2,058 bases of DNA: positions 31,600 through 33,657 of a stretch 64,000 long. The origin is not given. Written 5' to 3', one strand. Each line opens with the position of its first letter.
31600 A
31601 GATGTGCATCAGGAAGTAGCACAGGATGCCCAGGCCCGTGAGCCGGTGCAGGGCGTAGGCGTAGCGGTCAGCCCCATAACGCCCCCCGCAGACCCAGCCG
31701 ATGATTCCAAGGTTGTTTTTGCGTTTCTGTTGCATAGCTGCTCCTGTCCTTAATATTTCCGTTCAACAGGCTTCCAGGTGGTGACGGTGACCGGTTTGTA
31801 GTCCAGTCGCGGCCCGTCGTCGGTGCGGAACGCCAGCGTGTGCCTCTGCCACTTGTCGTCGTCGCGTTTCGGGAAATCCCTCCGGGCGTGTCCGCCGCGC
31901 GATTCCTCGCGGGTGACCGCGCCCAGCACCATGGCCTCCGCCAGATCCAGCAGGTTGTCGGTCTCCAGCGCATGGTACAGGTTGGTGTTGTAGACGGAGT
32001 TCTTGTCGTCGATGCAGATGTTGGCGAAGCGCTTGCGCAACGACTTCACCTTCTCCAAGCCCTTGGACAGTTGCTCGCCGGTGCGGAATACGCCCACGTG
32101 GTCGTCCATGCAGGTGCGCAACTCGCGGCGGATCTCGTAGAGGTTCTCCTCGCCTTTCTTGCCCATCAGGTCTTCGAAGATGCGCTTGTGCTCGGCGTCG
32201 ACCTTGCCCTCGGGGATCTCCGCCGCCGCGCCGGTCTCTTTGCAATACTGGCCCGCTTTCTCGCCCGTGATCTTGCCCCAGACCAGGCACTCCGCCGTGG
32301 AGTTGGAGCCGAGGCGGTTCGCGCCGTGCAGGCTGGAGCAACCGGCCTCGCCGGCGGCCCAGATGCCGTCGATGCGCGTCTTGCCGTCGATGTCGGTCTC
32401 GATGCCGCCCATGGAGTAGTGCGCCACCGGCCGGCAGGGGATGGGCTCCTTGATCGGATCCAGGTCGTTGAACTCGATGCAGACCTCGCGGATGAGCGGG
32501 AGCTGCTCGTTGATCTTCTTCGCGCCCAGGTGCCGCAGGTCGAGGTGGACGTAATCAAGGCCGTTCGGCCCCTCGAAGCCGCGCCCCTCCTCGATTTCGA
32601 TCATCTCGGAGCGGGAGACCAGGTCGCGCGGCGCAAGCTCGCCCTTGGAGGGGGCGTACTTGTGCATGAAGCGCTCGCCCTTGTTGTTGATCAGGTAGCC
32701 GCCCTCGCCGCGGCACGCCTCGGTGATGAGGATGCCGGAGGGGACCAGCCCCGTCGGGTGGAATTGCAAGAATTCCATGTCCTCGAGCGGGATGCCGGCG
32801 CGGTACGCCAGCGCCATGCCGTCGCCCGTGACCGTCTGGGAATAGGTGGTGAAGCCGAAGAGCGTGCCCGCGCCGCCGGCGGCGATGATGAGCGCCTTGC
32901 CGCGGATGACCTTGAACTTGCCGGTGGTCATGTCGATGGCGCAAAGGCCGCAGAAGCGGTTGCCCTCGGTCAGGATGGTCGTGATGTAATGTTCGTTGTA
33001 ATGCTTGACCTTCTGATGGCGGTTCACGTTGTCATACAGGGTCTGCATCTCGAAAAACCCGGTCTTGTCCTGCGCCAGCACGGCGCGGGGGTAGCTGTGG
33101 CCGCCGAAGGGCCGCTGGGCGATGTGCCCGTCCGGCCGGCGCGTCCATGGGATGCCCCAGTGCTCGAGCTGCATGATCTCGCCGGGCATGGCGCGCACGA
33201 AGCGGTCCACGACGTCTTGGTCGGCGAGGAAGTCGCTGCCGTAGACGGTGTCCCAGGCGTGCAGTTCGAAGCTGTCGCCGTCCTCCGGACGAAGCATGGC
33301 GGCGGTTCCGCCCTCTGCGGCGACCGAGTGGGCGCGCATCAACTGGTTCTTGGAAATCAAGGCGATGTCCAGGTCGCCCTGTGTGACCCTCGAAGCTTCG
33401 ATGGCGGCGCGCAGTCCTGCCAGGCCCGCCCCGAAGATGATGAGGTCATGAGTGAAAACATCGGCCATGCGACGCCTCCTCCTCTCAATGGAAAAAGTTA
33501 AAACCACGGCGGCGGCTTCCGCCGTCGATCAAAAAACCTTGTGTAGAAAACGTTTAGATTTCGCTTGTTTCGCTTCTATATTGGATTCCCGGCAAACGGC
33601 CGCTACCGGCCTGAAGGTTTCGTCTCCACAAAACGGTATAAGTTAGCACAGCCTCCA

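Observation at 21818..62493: Eight copies of an unannotated ~120-bp nested-palindrome element (MITE/ERIC-like repeat family)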

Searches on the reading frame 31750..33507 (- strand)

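Call 28: search_protein_families(library=pfam, proteins=[window:31750-33507:-], max_evalue=0.00001)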
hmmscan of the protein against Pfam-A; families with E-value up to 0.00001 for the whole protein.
window:31750-33507:- (585 aa): 3 families
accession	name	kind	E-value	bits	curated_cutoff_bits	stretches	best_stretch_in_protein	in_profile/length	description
PF00890.30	FAD_binding_2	-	3.6e-100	336.5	20.4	1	21-403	1-413/414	FAD binding domain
PF02910.25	Succ_DH_flav_C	-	2.2e-46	157.5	20.8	1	460-585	1-130/130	Fumarate reductase flavoprotein C-term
PF07992.20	Pyr_redox_2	-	1.3e-06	28.5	26.1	0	21-217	2-114/291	Pyridine nucleotide-disulphide oxidoreductase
